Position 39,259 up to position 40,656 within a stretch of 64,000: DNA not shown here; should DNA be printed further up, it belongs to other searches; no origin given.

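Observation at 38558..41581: DPPR-synthase-like prenyltransferase plus two paralogous polytopic membrane proteins between NDUFA12 and mlaD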

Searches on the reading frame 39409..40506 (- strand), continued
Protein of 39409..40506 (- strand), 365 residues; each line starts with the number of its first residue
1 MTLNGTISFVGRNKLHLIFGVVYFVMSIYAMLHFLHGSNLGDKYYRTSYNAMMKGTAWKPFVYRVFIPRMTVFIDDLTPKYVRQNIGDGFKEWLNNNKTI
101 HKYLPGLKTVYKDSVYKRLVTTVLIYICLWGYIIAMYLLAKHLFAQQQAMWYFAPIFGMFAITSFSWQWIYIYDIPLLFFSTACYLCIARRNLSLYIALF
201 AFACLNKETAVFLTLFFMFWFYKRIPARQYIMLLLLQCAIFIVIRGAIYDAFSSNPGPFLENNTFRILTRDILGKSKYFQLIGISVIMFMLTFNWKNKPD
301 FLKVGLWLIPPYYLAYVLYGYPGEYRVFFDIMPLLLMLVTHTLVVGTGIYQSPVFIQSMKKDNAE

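Call 44: search_protein_families(library=ncbifam, proteins=[L033:6069-7259:+, L033:7416-8819:+, L033:8820-9644:-, L033:9566-10903:-, L033:10873-12336:-, L033:12351-13442:-, L041:1765-3222:+, L041:3179-4333:+, L041:4330-4707:+, L041:4704-5942:+], max_evalue=0.001)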
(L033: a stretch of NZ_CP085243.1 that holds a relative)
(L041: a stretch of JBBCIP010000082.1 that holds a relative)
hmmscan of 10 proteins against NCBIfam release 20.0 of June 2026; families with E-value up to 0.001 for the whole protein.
L033:6069-7259:+ (396 aa): 0 families

L033:7416-8819:+ (467 aa): 0 families

L033:8820-9644:- (274 aa): 197 families (the best 25 are shown)
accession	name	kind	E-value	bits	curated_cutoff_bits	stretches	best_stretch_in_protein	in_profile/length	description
NF005489.0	PRK07102.1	equivalog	1.9e-93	312.6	267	1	31-274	2-243/243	SDR family oxidoreductase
NF053786.1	DcplherypntRedDprE2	equivalog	3.3e-57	194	250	1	30-273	8-251/252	decaprenylphospho-beta-D-erythro-pentofuranosid-2-ulose 2-reductase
NF004110.0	PRK05599.1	equivalog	1e-36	126.7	362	1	32-272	2-244/246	SDR family oxidoreductase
NF006099.0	PRK08251.1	equivalog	2e-36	125.5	253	1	31-272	5-249/250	SDR family oxidoreductase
NF005437.0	PRK07024.1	equivalog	9.4e-34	117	266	1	31-272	5-246/259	SDR family oxidoreductase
NF005878.0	PRK07825.1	subfamily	9.8e-30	103.8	287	1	29-269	8-245/278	short chain dehydrogenase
NF005559.1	PRK07231.1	subfamily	5e-22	78.6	215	1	31-223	5-196/249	glucose 1-dehydrogenase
NF004825.0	PRK06181.1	equivalog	7.7e-22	77.8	215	1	30-218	6-193/268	SDR family oxidoreductase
NF009466.0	PRK12826.1-2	subfamily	1.4e-21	77.1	222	1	31-221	4-195/248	3-oxoacyl-ACP reductase FabG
NF038213.1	SDR_TniO_fam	equivalog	2.5e-21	76.2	300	1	31-216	3-195/249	SDR family oxidoreductase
NF004514.1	PRK05855.1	equivalog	3.8e-21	75.3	455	1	31-219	314-502/578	SDR family oxidoreductase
TIGR01830.1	3oxo_ACP_reduc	equivalog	3.9e-21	75.8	297.75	1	34-223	2-191/239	3-oxoacyl-[acyl-carrier-protein] reductase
NF005495.0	PRK07109.1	subfamily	4.2e-21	75.6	264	1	31-249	9-236/334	SDR family oxidoreductase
NF047420.2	EF_P_mod_YmfI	equivalog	1.6e-20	73.9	238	1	33-223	2-188/236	elongation factor P 5-aminopentanone reductase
TIGR01829.1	AcAcCoA_reduct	subfamily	6.9e-20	71.7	302.1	1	33-224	3-194/242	acetoacetyl-CoA reductase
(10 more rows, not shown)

L033:9566-10903:- (445 aa): 6 families
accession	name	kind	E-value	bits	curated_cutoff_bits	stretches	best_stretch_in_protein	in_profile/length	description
NF053785.1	DcplphribOxDprE1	equivalog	2.9e-105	353.1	500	1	44-439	37-446/449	decaprenylphosphoryl-beta-D-ribose oxidase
TIGR01678.1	FAD_lactone_ox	subfamily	8.5e-11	41.4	396.8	1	51-221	45-210/438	sugar 1,4-lactone oxidase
TIGR01679.1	bact_FAD_ox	subfamily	1.6e-10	40.5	292.25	1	44-194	32-178/419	FAD-linked oxidoreductase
TIGR00387.1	glcD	equivalog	2.7e-07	29.8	567.9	1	46-205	23-188/413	glycolate oxidase subunit GlcD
TIGR01677.1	pln_FAD_oxido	subfamily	0.00033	19.3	383.1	1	63-186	81-211/560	FAD-dependent oxidoreductase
NF049975.1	2HglutDHaseYdiJ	equivalog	0.00051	17.9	1350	1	64-158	97-193/1018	D-2-hydroxyglutarate dehydrogenase YdiJ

L033:10873-12336:- (487 aa): 12 families
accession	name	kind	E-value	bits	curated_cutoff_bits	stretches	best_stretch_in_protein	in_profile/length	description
NF006088.0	PRK08238.1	equivalog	2.3e-182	607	351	1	12-486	5-479/482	UbiA family prenyltransferase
NF008978.0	PRK12324.1-4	equivalog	1.6e-47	162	207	1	202-486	35-318/322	decaprenyl-phosphate phosphoribosyltransferase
NF008977.0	PRK12324.1-2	equivalog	5.3e-44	150.8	234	1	200-474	3-275/297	decaprenyl-phosphate phosphoribosyltransferase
NF008976.0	PRK12324.1-1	equivalog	1e-37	130.2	474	1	202-420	21-239/306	decaprenyl-phosphate phosphoribosyltransferase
NF009523.0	PRK12884.1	equivalog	2.3e-10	40.2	269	1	206-365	11-167/279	prenyltransferase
TIGR01473.1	cyoE_ctaB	equivalog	1.3e-07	31.7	210.3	1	232-355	33-158/281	heme o synthase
TIGR01474.1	ubiA_proteo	equivalog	1e-06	28.5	275.45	1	200-360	2-168/282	4-hydroxybenzoate octaprenyltransferase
NF009521.0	PRK12882.1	equivalog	9.7e-06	25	296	1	240-371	45-172/280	geranylgeranylglycerol-phosphate geranylgeranyltransferase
NF009609.0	PRK13106.1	equivalog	2.9e-05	23.6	349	1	195-349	11-163/301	prenyltransferase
TIGR01475.1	ubiA_other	subfamily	5.1e-05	22.9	180.8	1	216-364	18-163/282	UbiA-like polyprenyltransferase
NF009522.0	PRK12883.1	equivalog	0.00059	19.4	353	1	234-345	37-147/279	geranylgeranylglycerol-phosphate geranylgeranyltransferase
NF003349.0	PRK04375.1-2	equivalog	0.00076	18.8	246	0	231-332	56-159/318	heme o synthase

L033:12351-13442:- (363 aa): 3 families
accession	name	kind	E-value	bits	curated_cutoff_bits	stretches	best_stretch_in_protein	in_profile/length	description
TIGR00374.1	TIGR00374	subfamily_domain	1.7e-26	93.4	43.2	1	57-345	2-310/323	flippase-like domain-containing protein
NF053789.1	GlcN_PG_flip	equivalog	5.3e-15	55.6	320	1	47-344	6-313/327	glucosaminyl phosphatidylglycerol flippase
NF033480.1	bifunc_MprF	equivalog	3.1e-07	29.1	600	1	52-347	8-296/841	bifunctional lysylphosphatidylglycerol flippase/synthetase MprF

L041:1765-3222:+ (485 aa): 16 families
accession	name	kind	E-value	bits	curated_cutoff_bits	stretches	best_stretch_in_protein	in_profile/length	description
NF006088.0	PRK08238.1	equivalog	7.9e-187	621.7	351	1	11-485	8-480/482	UbiA family prenyltransferase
NF008978.0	PRK12324.1-4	equivalog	1.5e-42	145.7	207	1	198-474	32-308/322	decaprenyl-phosphate phosphoribosyltransferase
NF008977.0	PRK12324.1-2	equivalog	1.8e-42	145.8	234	1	201-470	5-272/297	decaprenyl-phosphate phosphoribosyltransferase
NF008976.0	PRK12324.1-1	equivalog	3.7e-32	111.9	474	1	202-406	22-232/306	decaprenyl-phosphate phosphoribosyltransferase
NF009523.0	PRK12884.1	equivalog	1.1e-13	51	269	1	216-363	23-167/279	prenyltransferase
NF009522.0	PRK12883.1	equivalog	2.7e-08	33.7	353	1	228-352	33-156/279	geranylgeranylglycerol-phosphate geranylgeranyltransferase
TIGR01473.1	cyoE_ctaB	equivalog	7.4e-08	32.5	210.3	1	223-362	27-169/281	heme o synthase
NF035940.1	prenyl_rel_EboC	equivalog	9.9e-07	28.4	250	1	227-394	34-189/292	UbiA-like protein EboC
TIGR01475.1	ubiA_other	subfamily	1.7e-05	24.4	180.8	1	228-362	32-163/282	UbiA-like polyprenyltransferase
TIGR01474.1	ubiA_proteo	equivalog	2.5e-05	23.9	275.45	1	206-359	9-169/282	4-hydroxybenzoate octaprenyltransferase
NF009521.0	PRK12882.1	equivalog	2.6e-05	23.6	296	1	216-351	24-156/280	geranylgeranylglycerol-phosphate geranylgeranyltransferase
NF009514.0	PRK12873.1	equivalog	3.5e-05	23.3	246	1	201-315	13-132/297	4-hydroxybenzoate polyprenyltransferase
NF009609.0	PRK13106.1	equivalog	7.9e-05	22.2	349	1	229-347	46-163/301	prenyltransferase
NF045897.1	SCO3242_trans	equivalog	8.8e-05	22.2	260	1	251-359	50-144/287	SCO3242 family prenyltransferase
NF005742.0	PRK07566.1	equivalog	0.00013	21.2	313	1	231-319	65-151/315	chlorophyll synthase ChlG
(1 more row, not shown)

L041:3179-4333:+ (384 aa): 0 families

L041:4330-4707:+ (125 aa): 3 families
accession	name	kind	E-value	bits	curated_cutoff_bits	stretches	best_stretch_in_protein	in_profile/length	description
NF002816.2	PRK02971.1-2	equivalog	1.7e-13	51.1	99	1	12-124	4-118/120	4-amino-4-deoxy-L-arabinose-phosphoundecaprenol flippase subunit ArnF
NF011625.2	PRK15051.1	equivalog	2.6e-06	27.6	92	1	57-122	42-107/111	4-amino-4-deoxy-L-arabinose-phosphoundecaprenol flippase subunit ArnE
NF000279.1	qac_SMR_H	exception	0.00057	20.2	205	1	84-122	62-100/107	quaternary ammonium compound efflux SMR transporter QacH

L041:4704-5942:+ (412 aa): 0 families

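Call 46: search_solved_structures(query=A1, max_evalue=10)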
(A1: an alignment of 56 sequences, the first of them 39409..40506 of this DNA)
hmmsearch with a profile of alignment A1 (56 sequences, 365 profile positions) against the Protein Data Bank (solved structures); distinct sequences matched with E-value up to 10: 1.
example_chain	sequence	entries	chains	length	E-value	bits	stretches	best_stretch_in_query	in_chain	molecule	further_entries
2az0_A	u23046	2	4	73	1.1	11.3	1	69-132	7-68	B2 protein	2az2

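Call 65: fold_search(model_id=the predicted structure, library=viral)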
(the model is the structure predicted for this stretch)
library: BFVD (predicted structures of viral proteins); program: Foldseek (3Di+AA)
matches with E <= 10: 70; with E <= 0.001: 0
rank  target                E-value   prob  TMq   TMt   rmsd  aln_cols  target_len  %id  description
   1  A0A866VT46            2.5e-01  0.18  0.13  0.15  22.1       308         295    9  G protein coupled receptor 4B [Elephant endotheliotropic herpesvirus 1A]
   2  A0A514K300            4.9e-01  0.97  0.43  0.46   7.9       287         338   11  Uncharacterized protein [Nitrosopumilus spindle-shaped virus 1]
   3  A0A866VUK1            1.1e+00  0.15  0.16  0.20  18.2       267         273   13  G protein coupled receptor 3 [Elephant endotheliotropic herpesvirus 1A]
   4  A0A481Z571            1.1e+00  0.07  0.12  0.10  25.5       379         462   12  Uncharacterized protein [Pithovirus LCPAC102]
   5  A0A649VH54            1.1e+00  0.04  0.10  0.05  26.9       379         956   11  (no name in the UniProt tables at hand)
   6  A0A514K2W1            1.1e+00  0.28  0.32  0.35  15.2       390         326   13  Uncharacterized protein [Nitrosopumilus spindle-shaped virus]
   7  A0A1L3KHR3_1          1.7e+00  0.06  0.11  0.06  18.2       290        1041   11  (no name in the UniProt tables at hand)
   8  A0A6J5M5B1            1.8e+00  0.04  0.12  0.09  29.3       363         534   11  Uncharacterized protein [uncultured Caudovirales phage]
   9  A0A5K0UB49            2.3e+00  0.07  0.14  0.10  22.8       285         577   11  Uncharacterized protein [Yasminevirus sp. GU-2018]
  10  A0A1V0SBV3            2.5e+00  0.05  0.12  0.17  20.9       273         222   12  Uncharacterized protein [Catovirus CTV1]
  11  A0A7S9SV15            2.6e+00  0.08  0.16  0.20  19.4       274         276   10  Hemolysin-III related protein [Virus NIOZ-UU159]
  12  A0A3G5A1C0            2.7e+00  0.05  0.14  0.14  18.5       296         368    9  Uncharacterized protein [Gaeavirus sp.]
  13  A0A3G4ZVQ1            3.0e+00  0.08  0.12  0.21  21.1       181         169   14  Uncharacterized protein [Edafosvirus sp.]
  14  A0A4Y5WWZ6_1          3.3e+00  0.04  0.12  0.04  20.6       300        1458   11  (no name in the UniProt tables at hand)
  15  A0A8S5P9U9            3.3e+00  0.02  0.11  0.05  23.9       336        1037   12  Minor tail protein [Siphoviridae sp. ctuka10]
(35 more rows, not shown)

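Call 66: search_protein_families(library=pfam, proteins=[L030:6454-7980:+, L030:4158-5852:+, L018:9000-10667:-, L021:9184-10983:+, L025:6290-8887:+, L028:3389-5488:+, L033:7416-8819:+, L035:7257-8807:+, P0114, L041:4704-5942:+], max_evalue=0.01)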
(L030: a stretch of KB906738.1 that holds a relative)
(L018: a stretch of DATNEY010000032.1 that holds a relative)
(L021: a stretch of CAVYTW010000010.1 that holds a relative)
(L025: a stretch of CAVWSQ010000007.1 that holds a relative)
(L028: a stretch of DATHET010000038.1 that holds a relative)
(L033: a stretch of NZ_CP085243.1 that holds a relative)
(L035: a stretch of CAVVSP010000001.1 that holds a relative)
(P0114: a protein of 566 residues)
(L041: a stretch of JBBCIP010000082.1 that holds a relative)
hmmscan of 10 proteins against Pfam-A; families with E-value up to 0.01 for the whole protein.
L030:6454-7980:+ (508 aa): 0 families

L030:4158-5852:+ (564 aa): 2 families
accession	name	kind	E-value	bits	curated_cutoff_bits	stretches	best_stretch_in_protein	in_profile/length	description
PF00919.26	UPF0004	-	7.9e-31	106.4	27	1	132-228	2-98/98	Uncharacterized protein family UPF0004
PF04055.27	Radical_SAM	-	3.5e-27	96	29.5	1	276-446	1-165/166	Radical SAM superfamily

L018:9000-10667:- (555 aa): 1 family
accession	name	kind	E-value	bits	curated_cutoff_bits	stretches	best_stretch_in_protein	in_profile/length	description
PF13231.12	PMT_2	-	3.4e-07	31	26.1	1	124-247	24-147/160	Dolichyl-phosphate-mannose-protein mannosyltransferase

L021:9184-10983:+ (599 aa): 5 families
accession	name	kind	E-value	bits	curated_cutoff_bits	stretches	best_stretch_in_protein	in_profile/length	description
PF09334.17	tRNA-synt_1g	-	6.8e-135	450.2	20.1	1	9-416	1-391/391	tRNA synthetases class I (M)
PF19303.5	Anticodon_3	-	2e-14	54.2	23.5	1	436-543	8-115/152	Anticodon binding domain of methionyl tRNA ligase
PF00133.28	tRNA-synt_1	-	4.8e-14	52.4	22.7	1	6-248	22-245/414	tRNA synthetases class I (I, L, M and V)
PF08264.19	Anticodon_1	-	8.2e-09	35.9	25.1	1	440-545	2-108/148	Anticodon-binding domain of tRNA ligase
PF01406.26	tRNA-synt_1e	-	2.3e-05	24.3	27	0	20-127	21-126/301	tRNA synthetases class I (C) catalytic domain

L025:6290-8887:+ (865 aa): 0 families

L028:3389-5488:+ (699 aa): 0 families

L033:7416-8819:+ (467 aa): 0 families

L035:7257-8807:+ (516 aa): 0 families

P0114 (566 aa): 0 families

L041:4704-5942:+ (412 aa): 1 family
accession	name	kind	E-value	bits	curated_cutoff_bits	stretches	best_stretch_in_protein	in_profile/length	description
PF13231.12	PMT_2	-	6.6e-09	36.6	26.1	1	80-231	8-159/160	Dolichyl-phosphate-mannose-protein mannosyltransferase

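Call 70: search_protein_families(library=pfam, proteins=[L033:2089-4077:+, L033:4135-5850:+, L033:6069-7259:+, L019:6914-7858:-, L019:6109-6897:-, L019:9117-10130:-, L019:10139-11029:-, L023:7074-7820:+, L026:6112-6867:+, L024:3255-4166:+], max_evalue=0.001)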
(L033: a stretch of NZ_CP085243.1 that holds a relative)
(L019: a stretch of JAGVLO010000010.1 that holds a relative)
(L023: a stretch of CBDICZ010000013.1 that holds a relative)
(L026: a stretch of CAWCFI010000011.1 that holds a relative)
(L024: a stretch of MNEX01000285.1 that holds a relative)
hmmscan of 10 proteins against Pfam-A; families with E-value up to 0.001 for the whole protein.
L033:2089-4077:+ (662 aa): 2 families
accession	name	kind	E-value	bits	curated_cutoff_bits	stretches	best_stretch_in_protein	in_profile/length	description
PF05170.20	AsmA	-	4.8e-13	49.2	29.8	1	44-168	3-124/607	AsmA family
PF13116.12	YhdP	-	2.2e-05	23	46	0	51-176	14-135/1224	YhdP protein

L033:4135-5850:+ (571 aa): 1 family
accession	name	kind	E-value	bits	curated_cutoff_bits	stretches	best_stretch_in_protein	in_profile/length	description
PF11028.14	TMEM260-like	-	7.8e-09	36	24.2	1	91-237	5-171/179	Protein O-mannosyl-transferase TMEM260-like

L033:6069-7259:+ (396 aa): 1 family
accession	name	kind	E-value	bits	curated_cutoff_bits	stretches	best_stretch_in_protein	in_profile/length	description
PF13810.12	DUF4185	-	3.4e-98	329.1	39.5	1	81-375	5-309/309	Domain of unknown function (DUF4185)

L019:6914-7858:- (314 aa): 1 family
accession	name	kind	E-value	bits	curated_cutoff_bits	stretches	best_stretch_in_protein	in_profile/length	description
PF10095.14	DUF2333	-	1.2e-22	80.8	22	1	22-212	13-204/330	Uncharacterized protein conserved in bacteria (DUF2333)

L019:6109-6897:- (262 aa): 1 family
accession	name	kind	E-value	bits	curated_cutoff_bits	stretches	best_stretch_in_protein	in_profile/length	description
PF00696.33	AA_kinase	-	1.7e-35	123.3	24.9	1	28-236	2-234/234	Amino acid kinase family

L019:9117-10130:- (337 aa): 2 families
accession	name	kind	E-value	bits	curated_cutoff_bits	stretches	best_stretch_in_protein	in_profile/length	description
PF00889.24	EF_TS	-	3.9e-69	232.7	27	1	98-316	1-204/204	Elongation factor TS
PF25025.1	EF-Ts_N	-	1.2e-05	25.6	33.2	1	29-71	10-53/60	Elongation factor Ts, mitochondrial, N-terminal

L019:10139-11029:- (296 aa): 1 family
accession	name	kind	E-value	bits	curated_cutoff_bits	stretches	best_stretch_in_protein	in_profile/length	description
PF00318.25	Ribosomal_S2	-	4.2e-93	311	26.1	1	11-225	1-216/216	Ribosomal protein S2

L023:7074-7820:+ (248 aa): 1 family
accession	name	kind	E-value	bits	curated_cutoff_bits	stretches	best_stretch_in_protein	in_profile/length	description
PF04402.19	SIMPL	-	1e-57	196.2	25.2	1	44-244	1-205/205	Protein of unknown function (DUF541)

L026:6112-6867:+ (251 aa): 1 family
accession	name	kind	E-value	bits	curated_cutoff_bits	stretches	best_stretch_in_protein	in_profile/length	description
PF00953.26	Glycos_transf_4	-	2.3e-08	34.6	27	1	115-155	64-104/160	Glycosyl transferase family 4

L024:3255-4166:+ (303 aa): 0 families
